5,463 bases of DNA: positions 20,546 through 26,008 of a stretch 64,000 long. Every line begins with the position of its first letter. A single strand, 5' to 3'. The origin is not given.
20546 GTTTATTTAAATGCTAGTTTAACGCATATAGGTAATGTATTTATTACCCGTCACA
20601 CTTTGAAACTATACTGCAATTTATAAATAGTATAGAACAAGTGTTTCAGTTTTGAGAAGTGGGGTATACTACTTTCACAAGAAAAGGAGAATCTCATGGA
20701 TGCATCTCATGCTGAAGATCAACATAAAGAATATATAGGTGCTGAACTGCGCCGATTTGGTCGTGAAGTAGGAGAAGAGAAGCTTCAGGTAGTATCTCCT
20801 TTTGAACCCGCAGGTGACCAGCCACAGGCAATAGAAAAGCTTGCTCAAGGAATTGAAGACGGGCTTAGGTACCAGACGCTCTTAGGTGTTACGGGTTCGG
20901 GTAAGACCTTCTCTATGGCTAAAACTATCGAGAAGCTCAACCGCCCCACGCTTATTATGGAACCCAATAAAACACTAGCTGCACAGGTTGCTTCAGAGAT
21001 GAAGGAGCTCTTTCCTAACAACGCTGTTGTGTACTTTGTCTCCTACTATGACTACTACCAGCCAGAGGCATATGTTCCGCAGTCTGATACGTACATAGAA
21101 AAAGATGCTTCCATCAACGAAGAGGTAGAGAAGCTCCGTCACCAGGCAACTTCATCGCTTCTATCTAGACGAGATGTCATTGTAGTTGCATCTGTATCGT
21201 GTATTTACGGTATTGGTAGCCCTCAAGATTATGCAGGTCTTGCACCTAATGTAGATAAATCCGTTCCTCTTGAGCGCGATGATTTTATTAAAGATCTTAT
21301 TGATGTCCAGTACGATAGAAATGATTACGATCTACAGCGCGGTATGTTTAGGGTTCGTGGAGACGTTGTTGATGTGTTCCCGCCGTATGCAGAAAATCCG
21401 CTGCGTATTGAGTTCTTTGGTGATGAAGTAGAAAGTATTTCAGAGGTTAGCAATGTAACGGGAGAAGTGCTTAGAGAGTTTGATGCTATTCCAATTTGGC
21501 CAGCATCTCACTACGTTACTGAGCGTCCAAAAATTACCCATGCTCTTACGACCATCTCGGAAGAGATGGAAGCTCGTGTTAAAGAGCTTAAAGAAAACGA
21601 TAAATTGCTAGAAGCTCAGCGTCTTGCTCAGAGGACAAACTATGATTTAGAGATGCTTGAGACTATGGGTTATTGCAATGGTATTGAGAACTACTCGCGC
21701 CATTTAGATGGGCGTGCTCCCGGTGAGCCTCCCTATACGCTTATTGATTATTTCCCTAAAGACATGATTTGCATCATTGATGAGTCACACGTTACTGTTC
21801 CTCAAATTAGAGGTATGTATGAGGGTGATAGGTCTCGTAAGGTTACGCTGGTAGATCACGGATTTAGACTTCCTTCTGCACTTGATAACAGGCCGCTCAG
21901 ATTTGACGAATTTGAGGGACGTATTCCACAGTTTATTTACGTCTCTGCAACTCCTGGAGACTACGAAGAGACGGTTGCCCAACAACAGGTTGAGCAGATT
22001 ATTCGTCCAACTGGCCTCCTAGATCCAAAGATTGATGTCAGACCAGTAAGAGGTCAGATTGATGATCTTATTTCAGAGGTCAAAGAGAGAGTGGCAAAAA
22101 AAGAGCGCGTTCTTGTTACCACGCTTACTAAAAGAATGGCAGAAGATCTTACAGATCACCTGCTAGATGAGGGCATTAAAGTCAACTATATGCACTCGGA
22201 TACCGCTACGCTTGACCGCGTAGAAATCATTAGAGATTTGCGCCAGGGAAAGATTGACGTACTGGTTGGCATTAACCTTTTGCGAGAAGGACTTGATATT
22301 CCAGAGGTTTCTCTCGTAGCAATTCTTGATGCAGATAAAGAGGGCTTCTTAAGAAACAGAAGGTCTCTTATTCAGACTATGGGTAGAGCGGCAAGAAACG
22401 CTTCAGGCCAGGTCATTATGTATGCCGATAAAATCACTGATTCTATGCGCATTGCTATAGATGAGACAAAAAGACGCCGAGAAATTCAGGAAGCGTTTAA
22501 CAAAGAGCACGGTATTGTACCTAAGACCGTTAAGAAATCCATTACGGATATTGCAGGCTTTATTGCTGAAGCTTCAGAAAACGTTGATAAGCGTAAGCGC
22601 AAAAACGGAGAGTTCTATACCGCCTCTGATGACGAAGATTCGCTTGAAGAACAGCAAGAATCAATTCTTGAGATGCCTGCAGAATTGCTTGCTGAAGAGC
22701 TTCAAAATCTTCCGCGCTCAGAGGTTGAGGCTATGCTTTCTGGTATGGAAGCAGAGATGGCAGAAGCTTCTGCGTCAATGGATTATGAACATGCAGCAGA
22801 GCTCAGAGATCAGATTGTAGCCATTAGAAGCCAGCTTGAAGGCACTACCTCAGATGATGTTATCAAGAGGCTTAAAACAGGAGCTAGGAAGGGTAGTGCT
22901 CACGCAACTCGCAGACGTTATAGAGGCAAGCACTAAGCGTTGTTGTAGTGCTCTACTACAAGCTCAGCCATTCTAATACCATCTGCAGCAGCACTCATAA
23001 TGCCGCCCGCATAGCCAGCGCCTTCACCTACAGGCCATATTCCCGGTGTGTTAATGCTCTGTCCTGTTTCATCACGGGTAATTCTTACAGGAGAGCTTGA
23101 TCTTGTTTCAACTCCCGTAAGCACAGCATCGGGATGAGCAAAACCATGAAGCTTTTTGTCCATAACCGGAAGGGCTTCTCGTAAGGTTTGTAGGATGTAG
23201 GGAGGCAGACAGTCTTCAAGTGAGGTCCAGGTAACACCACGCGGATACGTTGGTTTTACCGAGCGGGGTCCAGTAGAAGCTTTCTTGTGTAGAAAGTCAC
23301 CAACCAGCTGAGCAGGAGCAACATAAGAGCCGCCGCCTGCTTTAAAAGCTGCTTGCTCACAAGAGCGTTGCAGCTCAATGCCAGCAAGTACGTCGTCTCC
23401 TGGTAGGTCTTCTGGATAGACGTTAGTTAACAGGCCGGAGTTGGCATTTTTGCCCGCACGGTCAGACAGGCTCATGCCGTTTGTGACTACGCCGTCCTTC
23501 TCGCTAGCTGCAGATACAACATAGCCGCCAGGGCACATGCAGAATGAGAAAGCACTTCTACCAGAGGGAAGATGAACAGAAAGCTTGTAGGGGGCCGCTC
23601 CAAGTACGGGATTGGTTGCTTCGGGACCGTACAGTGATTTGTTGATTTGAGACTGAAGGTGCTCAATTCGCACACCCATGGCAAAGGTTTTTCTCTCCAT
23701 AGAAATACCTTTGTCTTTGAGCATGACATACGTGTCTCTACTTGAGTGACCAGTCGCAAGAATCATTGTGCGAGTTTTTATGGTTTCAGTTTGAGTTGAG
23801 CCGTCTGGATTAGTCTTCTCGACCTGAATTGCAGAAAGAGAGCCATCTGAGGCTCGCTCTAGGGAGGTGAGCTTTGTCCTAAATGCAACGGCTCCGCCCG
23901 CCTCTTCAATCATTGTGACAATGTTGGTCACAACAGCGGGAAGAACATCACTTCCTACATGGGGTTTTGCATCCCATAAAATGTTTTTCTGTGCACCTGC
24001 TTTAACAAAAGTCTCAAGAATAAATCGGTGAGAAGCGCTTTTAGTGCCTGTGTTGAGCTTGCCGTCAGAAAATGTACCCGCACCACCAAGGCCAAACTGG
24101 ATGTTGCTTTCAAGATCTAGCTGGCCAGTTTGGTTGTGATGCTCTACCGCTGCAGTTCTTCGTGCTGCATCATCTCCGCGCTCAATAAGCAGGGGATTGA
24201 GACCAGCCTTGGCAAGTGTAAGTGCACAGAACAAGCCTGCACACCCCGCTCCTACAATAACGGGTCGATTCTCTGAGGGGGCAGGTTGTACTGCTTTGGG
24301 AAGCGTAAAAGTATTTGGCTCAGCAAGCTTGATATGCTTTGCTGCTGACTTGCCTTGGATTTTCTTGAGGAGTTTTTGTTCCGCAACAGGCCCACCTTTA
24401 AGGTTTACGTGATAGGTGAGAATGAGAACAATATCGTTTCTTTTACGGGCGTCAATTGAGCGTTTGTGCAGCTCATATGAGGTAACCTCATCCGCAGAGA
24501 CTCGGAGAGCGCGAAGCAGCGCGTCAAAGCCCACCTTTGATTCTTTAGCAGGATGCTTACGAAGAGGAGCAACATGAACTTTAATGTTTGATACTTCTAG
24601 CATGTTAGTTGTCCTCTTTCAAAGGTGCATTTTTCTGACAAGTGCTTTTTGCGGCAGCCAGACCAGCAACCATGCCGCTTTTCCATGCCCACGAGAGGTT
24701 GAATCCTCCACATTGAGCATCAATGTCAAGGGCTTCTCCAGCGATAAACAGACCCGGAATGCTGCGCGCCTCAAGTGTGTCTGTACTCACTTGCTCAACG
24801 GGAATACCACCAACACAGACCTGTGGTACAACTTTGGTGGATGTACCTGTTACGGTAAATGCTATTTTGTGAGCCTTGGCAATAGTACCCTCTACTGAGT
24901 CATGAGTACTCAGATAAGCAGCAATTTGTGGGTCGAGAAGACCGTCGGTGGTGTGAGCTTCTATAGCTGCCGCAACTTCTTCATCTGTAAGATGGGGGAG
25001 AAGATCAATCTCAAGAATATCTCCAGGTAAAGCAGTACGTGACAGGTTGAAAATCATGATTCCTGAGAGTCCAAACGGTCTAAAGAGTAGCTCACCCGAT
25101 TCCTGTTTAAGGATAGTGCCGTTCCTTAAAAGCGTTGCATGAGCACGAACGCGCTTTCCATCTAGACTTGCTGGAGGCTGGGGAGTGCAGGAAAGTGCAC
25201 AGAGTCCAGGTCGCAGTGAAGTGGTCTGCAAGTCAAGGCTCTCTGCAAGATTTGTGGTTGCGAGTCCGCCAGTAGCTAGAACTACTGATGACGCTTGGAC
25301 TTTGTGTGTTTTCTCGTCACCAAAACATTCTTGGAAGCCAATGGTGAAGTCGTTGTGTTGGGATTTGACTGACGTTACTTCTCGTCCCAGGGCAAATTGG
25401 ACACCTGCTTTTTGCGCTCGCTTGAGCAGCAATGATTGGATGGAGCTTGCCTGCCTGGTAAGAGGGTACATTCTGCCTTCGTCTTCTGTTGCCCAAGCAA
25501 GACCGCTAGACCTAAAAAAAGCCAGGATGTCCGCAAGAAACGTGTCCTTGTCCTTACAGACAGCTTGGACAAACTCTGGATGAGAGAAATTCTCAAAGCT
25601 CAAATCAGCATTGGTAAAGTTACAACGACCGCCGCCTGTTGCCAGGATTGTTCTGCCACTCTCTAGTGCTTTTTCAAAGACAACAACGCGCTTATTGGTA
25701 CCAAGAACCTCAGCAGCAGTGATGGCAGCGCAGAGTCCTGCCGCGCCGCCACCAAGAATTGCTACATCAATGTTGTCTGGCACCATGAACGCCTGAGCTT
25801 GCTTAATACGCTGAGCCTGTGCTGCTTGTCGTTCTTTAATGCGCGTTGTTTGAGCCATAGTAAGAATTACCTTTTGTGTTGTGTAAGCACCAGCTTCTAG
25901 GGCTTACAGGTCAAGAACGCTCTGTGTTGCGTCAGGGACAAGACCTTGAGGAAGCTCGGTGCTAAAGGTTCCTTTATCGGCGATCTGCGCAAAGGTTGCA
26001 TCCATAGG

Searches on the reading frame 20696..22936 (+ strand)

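Call 8: search_protein_families(library=pfam, proteins=[window:20696-22936:+], max_evalue=0.00001)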
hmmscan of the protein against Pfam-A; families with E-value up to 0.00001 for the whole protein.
window:20696-22936:+ (746 aa): 6 families
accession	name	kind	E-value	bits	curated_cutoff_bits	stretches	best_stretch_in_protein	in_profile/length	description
PF17757.6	UvrB_inter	-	4.8e-30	104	22.9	1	192-273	9-91/91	UvrB interaction domain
PF12344.14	UvrB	-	1.3e-24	86.2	27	1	575-616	1-42/43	Ultra-violet resistance protein B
PF00271.37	Helicase_C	-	1.2e-21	77.4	23.5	1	456-568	4-109/110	Helicase conserved C-terminal domain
PF02151.25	UVR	-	5.8e-10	39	21.5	1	679-713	2-36/36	UvrB/uvrC motif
PF04851.21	ResIII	-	7.6e-09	36.1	22.5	1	39-112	5-83/164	Type III restriction enzyme, res subunit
PF00270.35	DEAD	-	6.1e-06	26.5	26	0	42-109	4-72/167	DEAD/DEAH box helicase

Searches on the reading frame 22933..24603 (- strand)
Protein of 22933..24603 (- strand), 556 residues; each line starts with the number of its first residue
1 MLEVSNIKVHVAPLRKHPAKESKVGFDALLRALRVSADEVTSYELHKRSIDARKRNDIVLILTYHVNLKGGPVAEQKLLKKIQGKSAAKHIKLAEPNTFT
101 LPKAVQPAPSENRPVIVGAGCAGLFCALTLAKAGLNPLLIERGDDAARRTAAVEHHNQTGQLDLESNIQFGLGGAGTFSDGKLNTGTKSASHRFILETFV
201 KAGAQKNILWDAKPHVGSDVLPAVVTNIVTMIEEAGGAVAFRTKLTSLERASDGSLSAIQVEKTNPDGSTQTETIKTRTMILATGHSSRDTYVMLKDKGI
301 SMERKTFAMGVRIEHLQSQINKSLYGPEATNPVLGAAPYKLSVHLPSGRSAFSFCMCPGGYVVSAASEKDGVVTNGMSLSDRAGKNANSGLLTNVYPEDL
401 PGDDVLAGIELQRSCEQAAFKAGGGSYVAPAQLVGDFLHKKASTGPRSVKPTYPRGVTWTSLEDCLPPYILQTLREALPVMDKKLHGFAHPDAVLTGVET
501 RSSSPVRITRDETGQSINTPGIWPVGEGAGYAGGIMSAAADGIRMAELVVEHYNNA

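Call 8: search_protein_families(library=pfam, proteins=[window:22933-24603:-], max_evalue=0.00001)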
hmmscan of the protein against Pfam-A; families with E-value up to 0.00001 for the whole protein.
window:22933-24603:- (556 aa): 6 families
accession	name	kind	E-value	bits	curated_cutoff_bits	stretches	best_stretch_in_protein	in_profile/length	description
PF21688.3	FAD-depend_C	-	8e-76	255.1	27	1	307-502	2-197/197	FAD-dependent protein, C-terminal domain-like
PF01266.30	DAO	-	2.6e-11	44.1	27.9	1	115-150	3-38/353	FAD dependent oxidoreductase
PF07992.20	Pyr_redox_2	-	1.2e-07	31.9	26.1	0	115-291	4-114/291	Pyridine nucleotide-disulphide oxidoreductase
PF03486.20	HI0933_like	-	9.1e-07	29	50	1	115-318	4-202/244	HI0933-like protein Rossmann domain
PF13450.12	NAD_binding_8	-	1.9e-06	28.5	21.9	1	116-168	1-51/68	NAD(P)-binding Rossmann-like domain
PF00890.30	FAD_binding_2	-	3.5e-06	26.9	20.4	0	115-145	3-33/414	FAD binding domain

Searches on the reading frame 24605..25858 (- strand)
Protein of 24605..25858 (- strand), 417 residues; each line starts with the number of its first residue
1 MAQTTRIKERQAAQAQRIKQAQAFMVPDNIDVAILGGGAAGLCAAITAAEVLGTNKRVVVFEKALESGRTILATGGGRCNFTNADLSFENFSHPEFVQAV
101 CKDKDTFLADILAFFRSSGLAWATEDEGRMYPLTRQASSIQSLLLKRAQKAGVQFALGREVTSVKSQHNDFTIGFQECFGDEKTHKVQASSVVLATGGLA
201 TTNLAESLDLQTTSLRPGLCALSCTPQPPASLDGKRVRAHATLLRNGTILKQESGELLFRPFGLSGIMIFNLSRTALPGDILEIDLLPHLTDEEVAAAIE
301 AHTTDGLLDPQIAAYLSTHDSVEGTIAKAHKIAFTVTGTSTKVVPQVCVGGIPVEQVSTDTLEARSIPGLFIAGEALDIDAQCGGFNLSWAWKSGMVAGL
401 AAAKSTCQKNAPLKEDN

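Call 8: search_protein_families(library=pfam, proteins=[window:24605-25858:-], max_evalue=0.00001)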
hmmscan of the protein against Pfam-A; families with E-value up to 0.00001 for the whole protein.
window:24605-25858:- (417 aa): 5 families
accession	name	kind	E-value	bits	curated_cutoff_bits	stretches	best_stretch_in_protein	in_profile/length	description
PF03486.20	HI0933_like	-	9.1e-54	182.9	50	1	31-399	2-242/244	HI0933-like protein Rossmann domain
PF01266.30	DAO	-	5.8e-11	43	27.9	0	144-259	155-267/353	FAD dependent oxidoreductase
PF07992.20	Pyr_redox_2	-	1.4e-10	41.5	26.1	0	137-213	182-252/291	Pyridine nucleotide-disulphide oxidoreductase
PF00890.30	FAD_binding_2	-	2.5e-10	40.6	20.4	1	31-76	1-44/414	FAD binding domain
PF22780.1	HI0933_like_1st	-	9.3e-10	39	27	1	216-304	1-96/165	HI0933-like protein barrel and H2TH domain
